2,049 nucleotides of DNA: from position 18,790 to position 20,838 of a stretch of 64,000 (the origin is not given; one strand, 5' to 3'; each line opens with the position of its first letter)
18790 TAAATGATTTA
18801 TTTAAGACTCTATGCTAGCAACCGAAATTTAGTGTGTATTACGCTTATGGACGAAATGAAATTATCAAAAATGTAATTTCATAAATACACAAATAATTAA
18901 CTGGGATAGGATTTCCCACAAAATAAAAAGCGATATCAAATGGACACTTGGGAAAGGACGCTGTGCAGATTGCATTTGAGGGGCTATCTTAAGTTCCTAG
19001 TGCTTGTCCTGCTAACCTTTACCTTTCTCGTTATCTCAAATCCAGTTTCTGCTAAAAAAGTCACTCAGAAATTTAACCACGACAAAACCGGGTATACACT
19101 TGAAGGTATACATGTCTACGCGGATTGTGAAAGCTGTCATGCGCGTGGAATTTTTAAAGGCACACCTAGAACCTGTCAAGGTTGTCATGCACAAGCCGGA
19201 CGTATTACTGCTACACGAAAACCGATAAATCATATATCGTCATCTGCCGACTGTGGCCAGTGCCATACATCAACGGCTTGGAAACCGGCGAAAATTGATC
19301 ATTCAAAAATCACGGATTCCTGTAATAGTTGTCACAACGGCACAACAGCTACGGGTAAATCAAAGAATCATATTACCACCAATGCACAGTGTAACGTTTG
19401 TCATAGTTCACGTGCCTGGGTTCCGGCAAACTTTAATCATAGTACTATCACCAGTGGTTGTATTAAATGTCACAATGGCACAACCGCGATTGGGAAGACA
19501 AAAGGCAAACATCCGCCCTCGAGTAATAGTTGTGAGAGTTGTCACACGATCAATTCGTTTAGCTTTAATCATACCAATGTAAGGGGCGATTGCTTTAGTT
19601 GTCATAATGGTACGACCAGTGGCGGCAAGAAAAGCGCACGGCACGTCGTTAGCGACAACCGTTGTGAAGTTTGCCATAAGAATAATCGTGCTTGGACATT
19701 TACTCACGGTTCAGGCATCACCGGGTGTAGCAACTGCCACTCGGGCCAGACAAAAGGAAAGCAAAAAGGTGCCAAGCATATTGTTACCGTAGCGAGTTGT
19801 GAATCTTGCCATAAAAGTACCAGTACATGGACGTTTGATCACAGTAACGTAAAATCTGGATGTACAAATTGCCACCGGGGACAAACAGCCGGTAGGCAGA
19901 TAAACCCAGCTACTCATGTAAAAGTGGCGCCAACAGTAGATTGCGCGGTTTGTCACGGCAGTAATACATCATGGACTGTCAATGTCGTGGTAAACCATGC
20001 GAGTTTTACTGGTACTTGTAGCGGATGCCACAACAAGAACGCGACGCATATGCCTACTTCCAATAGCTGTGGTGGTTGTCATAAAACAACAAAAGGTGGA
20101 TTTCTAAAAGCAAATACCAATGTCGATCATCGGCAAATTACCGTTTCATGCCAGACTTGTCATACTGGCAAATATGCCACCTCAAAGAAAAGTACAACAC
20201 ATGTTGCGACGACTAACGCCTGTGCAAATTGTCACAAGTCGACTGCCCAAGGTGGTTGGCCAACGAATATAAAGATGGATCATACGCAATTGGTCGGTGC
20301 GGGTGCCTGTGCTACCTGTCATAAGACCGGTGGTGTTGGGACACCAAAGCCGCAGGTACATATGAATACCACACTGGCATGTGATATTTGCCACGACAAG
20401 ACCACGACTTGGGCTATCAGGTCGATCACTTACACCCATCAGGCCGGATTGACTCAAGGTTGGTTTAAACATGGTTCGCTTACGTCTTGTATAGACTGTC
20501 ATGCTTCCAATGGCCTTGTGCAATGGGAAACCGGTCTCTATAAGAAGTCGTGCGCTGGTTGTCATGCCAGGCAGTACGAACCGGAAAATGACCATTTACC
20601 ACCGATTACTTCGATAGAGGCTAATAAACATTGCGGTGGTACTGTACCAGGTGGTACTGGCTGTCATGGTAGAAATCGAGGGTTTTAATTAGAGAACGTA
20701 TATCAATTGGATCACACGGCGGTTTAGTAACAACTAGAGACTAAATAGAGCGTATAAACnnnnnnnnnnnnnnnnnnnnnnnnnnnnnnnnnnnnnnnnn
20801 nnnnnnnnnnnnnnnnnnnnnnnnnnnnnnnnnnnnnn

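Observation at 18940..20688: Cytochrome 2: also exactly 21 CxxCH motifs, but a Thr/Asn/Gly-rich architecture with recurring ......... units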

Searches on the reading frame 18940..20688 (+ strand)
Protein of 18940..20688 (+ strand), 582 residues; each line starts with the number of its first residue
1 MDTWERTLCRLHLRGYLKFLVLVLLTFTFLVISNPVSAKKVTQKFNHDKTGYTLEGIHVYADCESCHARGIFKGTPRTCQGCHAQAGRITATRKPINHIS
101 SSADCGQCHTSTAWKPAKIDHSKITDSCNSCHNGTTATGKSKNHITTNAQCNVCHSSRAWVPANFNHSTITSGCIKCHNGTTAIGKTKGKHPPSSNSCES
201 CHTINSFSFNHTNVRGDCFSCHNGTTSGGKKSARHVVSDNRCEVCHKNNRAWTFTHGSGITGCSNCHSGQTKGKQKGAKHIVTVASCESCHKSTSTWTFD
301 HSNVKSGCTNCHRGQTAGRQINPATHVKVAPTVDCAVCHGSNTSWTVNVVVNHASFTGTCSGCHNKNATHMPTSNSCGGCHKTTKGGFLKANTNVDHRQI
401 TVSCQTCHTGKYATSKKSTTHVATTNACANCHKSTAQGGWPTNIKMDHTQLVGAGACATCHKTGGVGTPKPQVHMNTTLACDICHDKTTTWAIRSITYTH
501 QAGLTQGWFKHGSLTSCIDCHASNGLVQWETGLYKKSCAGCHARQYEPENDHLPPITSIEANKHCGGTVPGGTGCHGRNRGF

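Call 4: search_protein_families(library=pfam, proteins=[window:18940-20688:+], max_evalue=0.01)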
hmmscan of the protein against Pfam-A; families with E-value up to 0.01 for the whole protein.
window:18940-20688:+ (582 aa): 5 families
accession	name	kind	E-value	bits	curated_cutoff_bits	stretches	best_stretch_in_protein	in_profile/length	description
PF14522.11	Cytochrome_C7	-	2.6e-26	91.6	24.8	8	97-156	7-67/67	Cytochrome c7 and related cytochrome c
PF14537.11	Cytochrom_c3_2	-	1.2e-21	77.3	25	3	397-486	2-79/79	Cytochrome c3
PF02085.21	Cytochrom_CIII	-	6.9e-15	55.7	22.9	3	440-542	17-101/101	Class III cytochrome C family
PF22113.1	Mtrc-MtrF_II-IV_dom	-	1.1e-14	54.8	30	1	374-526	6-168/176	Outer membrane cytochrome MtrC/MtrF-like, domains II/IV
PF09699.15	Paired_CXXCH_1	-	4.9e-08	33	20.6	0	211-250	1-40/41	Doubled CXXCH motif (Paired_CXXCH_1)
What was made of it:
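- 20059..20517 (+): cyt2 region matching the pentahaem domain II/IV of MtrC/MtrF (aa 374-526). Pfam PF22113: 54.8 bits (cut-off 30), E 1e-14 (call 4).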

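Call 5: search_protein_families(library=ncbifam, proteins=[window:18940-20688:+], max_evalue=0.01)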
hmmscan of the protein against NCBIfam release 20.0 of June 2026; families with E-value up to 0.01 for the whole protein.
window:18940-20688:+ (582 aa): 8 families
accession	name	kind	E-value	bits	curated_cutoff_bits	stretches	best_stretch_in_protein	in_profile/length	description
TIGR03508.1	decahem_SO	subfamily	2.1e-20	73.3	192.2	3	58-251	32-224/258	DmsE family decaheme c-type cytochrome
NF041028.1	decahem_GSU2203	exception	1.1e-10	41.3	325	3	55-224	62-231/317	GSU2203 family decaheme c-type cytochrome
NF045713.1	CxxCH_16_HmcA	equivalog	4.7e-09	35.4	400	1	479-550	77-147/541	sulfate respiration complex hexadecaheme cytochrome HmcA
NF045722.1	c3_cytochr_TmcA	equivalog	7e-08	32.4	114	0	325-387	50-116/125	acidic tetraheme cytochrome c3 TmcA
TIGR04257.1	nanowire_3heme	domain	1e-06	28.8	40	0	444-494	13-67/75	c(7)-type cytochrome triheme domain-containing protein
TIGR03507.1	decahem_SO1788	subfamily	4.5e-06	25.4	209.3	0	480-545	245-305/672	OmcA/MtrC family decaheme c-type cytochrome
NF047727.1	4hemeCytCCctA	equivalog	0.0007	19.7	180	0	45-113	24-94/109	tetraheme c-type cytochrome CctA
TIGR03153.1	cytochr_NrfH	equivalog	0.0015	18.6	134.2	0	167-203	98-134/138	cytochrome c nitrite reductase small subunit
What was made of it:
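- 19069..19479 (+): cyt2 conserved N-terminal module (aa 44-180, haems 1-6), homologous to the cyt1 trihaem repeat. It is the best-conserved part of the family and the candidate docking or barrel-inserted segment. Weak DmsE/MtrA-family match over aa 58-251 (call 5).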

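Call 7: find_homologous_proteins(query=window:18940-20688:+)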
Query window:18940-20688:+ (582 aa): 717 proteins with E <= 0.001 among 3948 candidates; the best 120 are listed.
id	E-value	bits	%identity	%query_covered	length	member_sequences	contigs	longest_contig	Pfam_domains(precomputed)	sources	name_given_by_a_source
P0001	4.3e-163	562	41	86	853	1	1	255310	PF09699.16,PF14537.12,PF02085.22,PF14522.12,PF22113.2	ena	-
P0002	6.9e-137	476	42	64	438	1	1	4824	PF14537.12,PF02085.22,PF14522.12,PF22113.2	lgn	-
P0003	1.8e-136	475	37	83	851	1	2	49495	PF09699.16,PF14537.12,PF02085.22,PF14522.12,PF22113.2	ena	-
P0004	2.1e-136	474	41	64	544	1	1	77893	PF09699.16,PF14537.12,PF02085.22,PF14522.12,PF22113.2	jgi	jgi:hypothetical protein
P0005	1.9e-133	465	33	90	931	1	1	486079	PF09699.16,PF14537.12,PF02085.22,PF14522.12,PF22113.2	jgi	jgi:hypothetical protein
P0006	8.3e-132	459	32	91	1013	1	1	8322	PF09699.16,PF14537.12,PF14522.12,PF22113.2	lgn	-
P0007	1.3e-131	458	36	70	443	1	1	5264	PF14537.12,PF02085.22,PF14522.12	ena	-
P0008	5.7e-130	453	33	92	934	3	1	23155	PF09699.16,PF14537.12,PF02085.22,PF14522.12,PF22113.2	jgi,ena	-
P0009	8.4e-130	452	33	87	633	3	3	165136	PF09699.16,PF14537.12,PF02085.22,PF14522.12,PF22113.2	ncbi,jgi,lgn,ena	-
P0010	2.0e-120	422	35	90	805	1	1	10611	PF14537.12,PF02085.22,PF14522.12,PF22113.2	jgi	-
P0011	3.8e-120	421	36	79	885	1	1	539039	PF09699.16,PF14537.12,PF02085.22,PF14522.12,PF22113.2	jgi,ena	-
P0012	3.9e-120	421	32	80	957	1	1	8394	PF09699.16,PF14537.12,PF14522.12,PF22113.2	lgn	-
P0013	3.1e-119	418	34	87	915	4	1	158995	PF09699.16,PF14537.12,PF02085.22,PF14522.12,PF22113.2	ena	-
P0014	1.2e-116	409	31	85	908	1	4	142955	PF09699.16,PF14537.12,PF02085.22,PF14522.12,PF22113.2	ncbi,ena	-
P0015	5.1e-115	404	35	90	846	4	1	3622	PF09699.16,PF14537.12,PF02085.22,PF14522.12,PF22113.2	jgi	jgi:hypothetical protein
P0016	2.6e-113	398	33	84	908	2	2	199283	PF09699.16,PF14537.12,PF02085.22,PF14522.12,PF22113.2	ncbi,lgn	ncbi:hypothetical protein AAKU67_002263 [Oxalobacteraceae bacterium GrIS 2.11]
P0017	2.0e-112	395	30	91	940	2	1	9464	PF09699.16,PF14537.12,PF14522.12,PF22113.2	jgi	jgi:hypothetical protein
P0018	3.5e-112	394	38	94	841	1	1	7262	PF09699.16,PF14537.12,PF02085.22,PF14522.12,PF22113.2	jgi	-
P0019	1.3e-111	392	32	85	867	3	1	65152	PF09699.16,PF14537.12,PF13435.12,PF02085.22,PF00684.26,PF14522.12,PF22113.2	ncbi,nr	ncbi:MAG: hypothetical protein H6R16_236, partial [Proteobacteria bacterium]|nr:hypothetical protein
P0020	1.7e-111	392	33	85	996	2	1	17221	PF09699.16,PF14537.12,PF14522.12,PF22113.2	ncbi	-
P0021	2.6e-111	391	33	79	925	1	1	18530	PF09699.16,PF02085.22,PF13370.12,PF14522.12,PF22113.2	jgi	jgi:hypothetical protein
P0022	8.4e-111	390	34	92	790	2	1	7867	PF09699.16,PF14537.12,PF02085.22,PF14522.12,PF22113.2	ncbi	-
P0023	1.1e-110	389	33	92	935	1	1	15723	PF09699.16,PF14537.12,PF02085.22,PF14522.12,PF22113.2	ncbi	-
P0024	1.2e-110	389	30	88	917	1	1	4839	PF09699.16,PF14537.12,PF00801.27,PF14522.12,PF18911.7,PF22113.2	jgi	-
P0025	2.7e-110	388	35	69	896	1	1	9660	PF09699.16,PF14537.12,PF02085.22,PF14522.12,PF22113.2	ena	-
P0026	2.7e-109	385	31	88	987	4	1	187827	PF09699.16,PF14537.12,PF02085.22,PF14522.12,PF22113.2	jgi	-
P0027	4.4e-109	384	35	84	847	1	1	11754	PF09699.16,PF14537.12,PF02085.22,PF14522.12,PF22113.2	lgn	-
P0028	1.1e-108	383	42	65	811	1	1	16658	PF05036.19,PF14537.12,PF27374.1,PF02085.22,PF14522.12,PF22113.2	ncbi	ncbi:MAG: SPOR domain-containing protein, partial [Thermodesulfobacteriota bacterium]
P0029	1.3e-108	383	34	90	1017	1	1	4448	PF09699.16,PF14537.12,PF22352.3,PF14522.12,PF22113.2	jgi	-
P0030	1.3e-108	383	37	69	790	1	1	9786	PF09699.16,PF14537.12,PF14522.12,PF22113.2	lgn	-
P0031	6.8e-108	380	34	76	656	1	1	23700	PF22383.2,PF09699.16,PF14537.12,PF19523.5,PF24734.2,PF14522.12,PF22113.2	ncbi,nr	ncbi:MAG: cytochrome C, partial [Gammaproteobacteria bacterium]|nr:cytochrome C [Gammaproteobacteria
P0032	1.4e-107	379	35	63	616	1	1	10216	PF09699.16,PF14537.12,PF14522.12,PF22113.2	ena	-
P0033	1.0e-106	376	33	97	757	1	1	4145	PF09699.16,PF14537.12,PF02085.22,PF14522.12,PF22113.2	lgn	-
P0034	3.2e-106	375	27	86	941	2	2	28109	PF14537.12,PF22753.3,PF02085.22,PF14522.12,PF10217.15,PF22113.2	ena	-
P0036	6.1e-106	374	34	88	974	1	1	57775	PF09699.16,PF14537.12,PF22352.3,PF14522.12,PF22113.2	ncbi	-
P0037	2.6e-105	372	32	91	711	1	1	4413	PF09699.16,PF14537.12,PF02085.22,PF14522.12,PF22113.2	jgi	-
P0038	5.8e-103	364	39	76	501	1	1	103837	PF14537.12,PF14522.12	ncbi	-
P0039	1.1e-102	363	33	76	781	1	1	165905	PF14537.12,PF02085.22,PF14522.12,PF10217.15,PF22113.2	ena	-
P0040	9.1e-102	360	35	87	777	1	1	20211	PF14537.12,PF02085.22,PF14522.12,PF22113.2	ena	-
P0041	1.3e-101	359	40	56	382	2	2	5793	PF14537.12,PF14522.12,PF22113.2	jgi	-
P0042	1.4e-101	359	35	62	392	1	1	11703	PF09699.16,PF14537.12,PF02085.22,PF14522.12,PF22113.2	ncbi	-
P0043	1.6e-101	359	37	65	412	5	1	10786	PF14537.12,PF02085.22,PF14522.12,PF22113.2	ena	-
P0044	7.7e-101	357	36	92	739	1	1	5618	PF09699.16,PF14537.12,PF02085.22,PF14522.12,PF22113.2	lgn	-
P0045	1.5e-100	356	30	88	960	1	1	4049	PF09699.16,PF14537.12,PF02085.22,PF14522.12,PF22113.2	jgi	jgi:hypothetical protein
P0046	2.5e-100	355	32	85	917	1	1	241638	PF09699.16,PF14537.12,PF02085.22,PF14522.12,PF22113.2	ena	-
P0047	1.5e-99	353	32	78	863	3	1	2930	PF09699.16,PF14537.12,PF22352.3,PF02085.22,PF14522.12,PF18911.7,PF22113.2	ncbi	ncbi:hypothetical protein, partial [Kaarinaea lacus]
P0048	1.5e-99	353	35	92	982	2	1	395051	PF09699.16,PF14537.12,PF02085.22,PF14522.12,PF22113.2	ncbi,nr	ncbi:MAG: hypothetical protein H6933_11285 [Burkholderiaceae bacterium]|nr:hypothetical protein [Bur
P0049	4.8e-98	348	30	89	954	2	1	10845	PF09699.16,PF14537.12,PF14522.12,PF22113.2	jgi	jgi:hypothetical protein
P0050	7.5e-98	347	42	64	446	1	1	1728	PF14537.12,PF14522.12,PF22113.2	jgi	-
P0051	8.9e-98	347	30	91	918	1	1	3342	PF09699.16,PF14537.12,PF14522.12,PF22113.2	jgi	jgi:hypothetical protein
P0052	2.6e-97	345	34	87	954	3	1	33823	PF09699.16,PF14537.12,PF13435.12,PF02085.22,PF14522.12,PF22113.2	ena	-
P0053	1.5e-96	343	29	85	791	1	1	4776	PF09699.16,PF14537.12,PF14522.12,PF22113.2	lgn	-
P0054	9.9e-96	340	31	97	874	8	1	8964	PF09699.16,PF14537.12,PF02085.22,PF14522.12,PF22113.2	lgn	-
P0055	8.8e-95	337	32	88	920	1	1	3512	PF09699.16,PF14537.12,PF14522.12,PF22113.2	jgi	jgi:predicted CXXCH cytochrome family protein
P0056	1.1e-94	336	41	51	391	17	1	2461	PF09699.16,PF14537.12,PF02085.22,PF14522.12,PF22113.2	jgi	-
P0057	1.8e-94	336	35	84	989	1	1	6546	PF09699.16,PF14537.12,PF02085.22,PF14522.12,PF22113.2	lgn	-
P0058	3.1e-94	335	37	100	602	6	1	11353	PF09699.16,PF14537.12,PF02085.22,PF14522.12,PF22113.2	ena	-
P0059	3.1e-94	335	34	89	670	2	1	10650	PF09699.16,PF14537.12,PF02085.22,PF00684.26,PF14522.12,PF22113.2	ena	-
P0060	1.2e-93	333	32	82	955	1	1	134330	PF09699.16,PF14537.12,PF02085.22,PF14522.12,PF22113.2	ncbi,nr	ncbi:MAG: hypothetical protein HZB47_07250 [Nitrosomonadales bacterium]|nr:hypothetical protein [Nit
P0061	4.1e-93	331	32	85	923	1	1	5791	PF09699.16,PF14537.12,PF14522.12,PF22113.2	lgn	-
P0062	8.6e-93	330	42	63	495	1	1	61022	PF09699.16,PF14537.12,PF02085.22,PF14522.12,PF22113.2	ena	-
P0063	3.7e-92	328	35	83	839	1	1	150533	PF09699.16,PF14537.12,PF02085.22,PF14522.12,PF22113.2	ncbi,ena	-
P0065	5.1e-92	328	41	56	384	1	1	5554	PF14537.12,PF02085.22,PF14522.12,PF22113.2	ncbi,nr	ncbi:MAG: Cytochrome protein [Pseudomonadota bacterium]|nr:Cytochrome protein [Pseudomonadota bacter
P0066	5.6e-92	328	34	91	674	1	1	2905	PF09699.16,PF14537.12,PF02085.22,PF14522.12,PF22113.2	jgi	jgi:hypothetical protein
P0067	1.6e-91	326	33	84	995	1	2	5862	PF09699.16,PF14537.12,PF02085.22,PF14522.12,PF22113.2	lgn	-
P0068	1.1e-90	323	44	52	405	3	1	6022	PF14537.12,PF02085.22,PF14522.12,PF22113.2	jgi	-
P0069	4.3e-90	321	32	72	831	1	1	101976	PF09699.16,PF14537.12,PF22352.3,PF14522.12,PF22113.2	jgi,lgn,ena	-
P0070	5.3e-90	321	36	71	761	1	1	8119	PF09699.16,PF14537.12,PF02085.22,PF14522.12,PF22113.2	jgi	jgi:predicted CXXCH cytochrome family protein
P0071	5.7e-90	321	36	77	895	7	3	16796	PF09699.16,PF14537.12,PF02085.22,PF14522.12,PF22113.2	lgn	-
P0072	1.2e-89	320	34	92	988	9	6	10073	PF09699.16,PF14537.12,PF13435.12,PF02085.22,PF14522.12,PF22113.2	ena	-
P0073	1.8e-89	319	33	93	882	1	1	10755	PF09699.16,PF14537.12,PF02085.22,PF14522.12,PF22113.2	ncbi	-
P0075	2.4e-89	319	39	62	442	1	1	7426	PF14537.12,PF02085.22,PF14522.12,PF22113.2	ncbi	ncbi:MAG: cytochrome c3 family protein [Gammaproteobacteria bacterium]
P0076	8.2e-89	317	29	88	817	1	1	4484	PF09699.16,PF14537.12,PF02085.22,PF14522.12,PF22113.2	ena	-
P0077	3.3e-88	315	40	71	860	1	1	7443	PF09699.16,PF14537.12,PF18885.7,PF02085.22,PF14522.12,PF22113.2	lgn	-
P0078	7.8e-88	314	31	88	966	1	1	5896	PF09699.16,PF14537.12,PF02085.22,PF14522.12,PF22113.2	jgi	jgi:hypothetical protein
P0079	1.6e-87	313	34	76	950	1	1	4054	PF14537.12,PF02085.22,PF14522.12,PF22113.2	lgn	-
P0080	2.9e-87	312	32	90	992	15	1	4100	PF09699.16,PF14537.12,PF02085.22,PF14522.12,PF22113.2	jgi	jgi:hypothetical protein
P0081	5.1e-87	311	34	81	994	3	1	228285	PF09699.16,PF14537.12,PF02085.22,PF14522.12,PF22113.2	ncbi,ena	-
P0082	1.4e-86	310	36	78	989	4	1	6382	PF09699.16,PF14537.12,PF13435.12,PF02085.22,PF14522.12,PF22113.2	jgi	jgi:Cytochrome c7 and related cytochrome c/Cytochrome c554 and c-prime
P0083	2.1e-86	309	35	82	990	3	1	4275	PF09699.16,PF14537.12,PF13435.12,PF02085.22,PF14522.12,PF22113.2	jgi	jgi:Cytochrome c7 and related cytochrome c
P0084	5.0e-86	308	38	63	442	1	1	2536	PF14537.12,PF02085.22,PF14522.12,PF22113.2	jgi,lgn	jgi:hypothetical protein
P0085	7.6e-86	307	29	86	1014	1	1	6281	PF09699.16,PF14537.12,PF02085.22,PF14522.12,PF22113.2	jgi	jgi:hypothetical protein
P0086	8.4e-86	307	32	77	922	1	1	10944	PF09699.16,PF14537.12,PF02085.22,PF14522.12,PF22113.2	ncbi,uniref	ncbi:cytochrome c3 family protein [Ideonella sp.]|uniref:cytochrome c3 family protein n=1 Tax=Ideone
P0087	2.1e-85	306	43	54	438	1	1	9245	PF09699.16,PF14537.12,PF14522.12,PF22113.2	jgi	jgi:hypothetical protein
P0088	5.3e-85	305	32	83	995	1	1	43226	PF09699.16,PF14537.12,PF13435.12,PF02085.22,PF14522.12,PF22113.2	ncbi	-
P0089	6.8e-85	304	33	71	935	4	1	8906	PF09699.16,PF14537.12,PF02085.22,PF14522.12,PF22113.2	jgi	jgi:hypothetical protein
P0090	7.0e-85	304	37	62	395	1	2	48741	PF14537.12,PF02085.22,PF14522.12,PF22113.2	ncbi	-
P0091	1.2e-84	303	33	82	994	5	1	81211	PF09699.16,PF14537.12,PF02085.22,PF14522.12,PF22113.2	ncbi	ncbi:MAG: cytochrome c3 family protein [Burkholderiaceae bacterium]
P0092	3.0e-84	302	33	84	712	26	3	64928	PF09699.16,PF14537.12,PF02085.22,PF14522.12,PF22113.2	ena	-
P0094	1.7e-83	300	41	58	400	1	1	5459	PF14537.12,PF02085.22,PF14522.12,PF22113.2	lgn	-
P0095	4.9e-83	298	31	93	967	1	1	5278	PF09699.16,PF14537.12,PF02085.22,PF14522.12,PF22113.2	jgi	jgi:hypothetical protein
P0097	1.7e-82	296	33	87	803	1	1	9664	PF09699.16,PF14537.12,PF13435.12,PF02085.22,PF14522.12,PF22113.2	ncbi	ncbi:MAG: cytochrome c3 family protein, partial [Rhodoferax sp.]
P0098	1.8e-82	296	34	81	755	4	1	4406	PF14537.12,PF13435.12,PF02085.22,PF14522.12,PF22113.2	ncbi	-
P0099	1.9e-82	296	35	77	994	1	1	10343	PF09699.16,PF14537.12,PF02085.22,PF14522.12,PF22113.2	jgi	-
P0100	4.4e-82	295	32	77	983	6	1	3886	PF09699.16,PF14537.12,PF02085.22,PF14522.12,PF22113.2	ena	-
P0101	4.6e-82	295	44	48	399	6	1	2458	PF14537.12,PF02085.22,PF14522.12,PF22113.2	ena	-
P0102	8.3e-82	294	33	87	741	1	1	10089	PF14537.12,PF02085.22,PF14522.12,PF22113.2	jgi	-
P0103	9.4e-82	294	29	88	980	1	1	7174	PF09699.16,PF14537.12,PF02085.22,PF14522.12,PF22113.2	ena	-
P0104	2.2e-81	293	33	92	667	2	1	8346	PF09699.16,PF14537.12,PF02085.22,PF14522.12,PF22113.2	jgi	jgi:hypothetical protein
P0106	3.5e-81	292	33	80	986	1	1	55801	PF14537.12,PF02085.22,PF14522.12,PF22113.2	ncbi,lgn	-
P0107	3.8e-81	292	35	55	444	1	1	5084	PF14537.12,PF02085.22,PF14522.12,PF22113.2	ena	-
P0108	5.0e-81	291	37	88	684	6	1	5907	PF09699.16,PF14537.12,PF12511.14,PF02085.22,PF14522.12,PF22113.2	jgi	jgi:hypothetical protein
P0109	7.5e-81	291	31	90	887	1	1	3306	PF09699.16,PF14537.12,PF02085.22,PF14522.12,PF22113.2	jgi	jgi:Cytochrome c7 and related cytochrome c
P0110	9.3e-81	290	34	91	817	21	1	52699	PF09699.16,PF14537.12,PF02085.22,PF00684.26,PF14522.12,PF22113.2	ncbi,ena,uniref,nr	ncbi:cytochrome c3 family protein [uncultured Piscinibacter sp.]|uniref:cytochrome c3 family protein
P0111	1.2e-80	290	40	58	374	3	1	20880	PF14537.12,PF02085.22,PF14522.12,PF22113.2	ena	-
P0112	1.2e-80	290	40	61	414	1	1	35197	PF14537.12,PF02085.22,PF14522.12,PF22113.2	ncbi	-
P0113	2.6e-80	289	40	53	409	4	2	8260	PF14537.12,PF02085.22,PF14522.12,PF22113.2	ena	-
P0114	4.0e-80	288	36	83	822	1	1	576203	PF09699.16,PF14537.12,PF02085.22,PF14522.12,PF22113.2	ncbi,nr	ncbi:MAG: hypothetical protein H6933_03160 [Burkholderiaceae bacterium]|nr:hypothetical protein [Bur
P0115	4.6e-80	288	37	80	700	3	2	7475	PF14537.12,PF02085.22,PF00684.26,PF14522.12,PF22113.2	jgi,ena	-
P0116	7.2e-80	288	35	76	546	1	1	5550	PF09699.16,PF14537.12,PF02085.22,PF14522.12,PF22113.2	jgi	jgi:hypothetical protein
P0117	8.0e-80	287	32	81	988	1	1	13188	PF09699.16,PF14537.12,PF02085.22,PF14522.12,PF22113.2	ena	-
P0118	2.1e-79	286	34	92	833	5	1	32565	PF09699.16,PF14537.12,PF02085.22,PF14522.12,PF22113.2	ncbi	-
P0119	2.1e-79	286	31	94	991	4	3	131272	PF09699.16,PF14537.12,PF02085.22,PF14522.12,PF22113.2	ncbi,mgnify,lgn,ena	mgnify:FL=1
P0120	3.1e-79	285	32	84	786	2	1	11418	PF09699.16,PF14537.12,PF02085.22,PF14522.12,PF22113.2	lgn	-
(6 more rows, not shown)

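Call 9: find_encoding_contigs(protein=P0001, flank=8000, max_places=2)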
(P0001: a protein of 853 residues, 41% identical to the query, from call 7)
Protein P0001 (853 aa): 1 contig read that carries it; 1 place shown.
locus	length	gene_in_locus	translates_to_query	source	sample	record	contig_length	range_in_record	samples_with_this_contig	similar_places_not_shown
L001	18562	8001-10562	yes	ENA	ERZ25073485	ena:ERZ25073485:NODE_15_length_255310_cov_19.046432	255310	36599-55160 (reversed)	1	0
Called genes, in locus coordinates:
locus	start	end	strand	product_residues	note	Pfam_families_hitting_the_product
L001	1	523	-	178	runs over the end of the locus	PF00578:AhpC-TSA, PF08534:Redoxin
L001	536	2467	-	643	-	PF01578:Cytochrom_C_asm, PF16327:CcmF_C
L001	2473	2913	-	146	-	PF03100:CcmE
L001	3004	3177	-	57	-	PF04995:CcmD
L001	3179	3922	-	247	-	PF01578:Cytochrom_C_asm, PF27518:CcmC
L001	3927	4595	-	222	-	PF03379:CcmB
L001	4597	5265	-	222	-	PF13476:AAA_23 (weak), PF00005:ABC_tran, PF13304:AAA_21 (faint)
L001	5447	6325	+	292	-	-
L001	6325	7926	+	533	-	PF02085:Cytochrom_CIII (faint), PF09699:Paired_CXXCH_1 (faint), PF14522:Cytochrome_C7 (faint), PF14537:Cytochrom_c3_2 (faint), PF22113:Mtrc-MtrF_II-IV_dom (faint)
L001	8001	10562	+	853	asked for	PF02085:Cytochrom_CIII (faint), PF09699:Paired_CXXCH_1 (faint), PF14537:Cytochrom_c3_2 (faint), PF14522:Cytochrome_C7 (weak), PF22113:Mtrc-MtrF_II-IV_dom (faint)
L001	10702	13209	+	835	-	PF05036:SPOR (weak)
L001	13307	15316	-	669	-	-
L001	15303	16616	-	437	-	PF00037:Fer4 (weak), PF12797:Fer4_2 (weak), PF12837:Fer4_6 (weak), PF13237:Fer4_10, PF14697:Fer4_21 (weak), PF12838:Fer4_7 (weak), PF07992:Pyr_redox_2, PF13738:Pyr_redox_3, +7 more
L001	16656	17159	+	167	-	PF02517:Rce1-like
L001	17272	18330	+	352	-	PF00034:Cytochrom_C (weak), PF13442:Cytochrome_CBB3, PF00034:Cytochrom_C, PF13442:Cytochrome_CBB3, PF03625:DUF302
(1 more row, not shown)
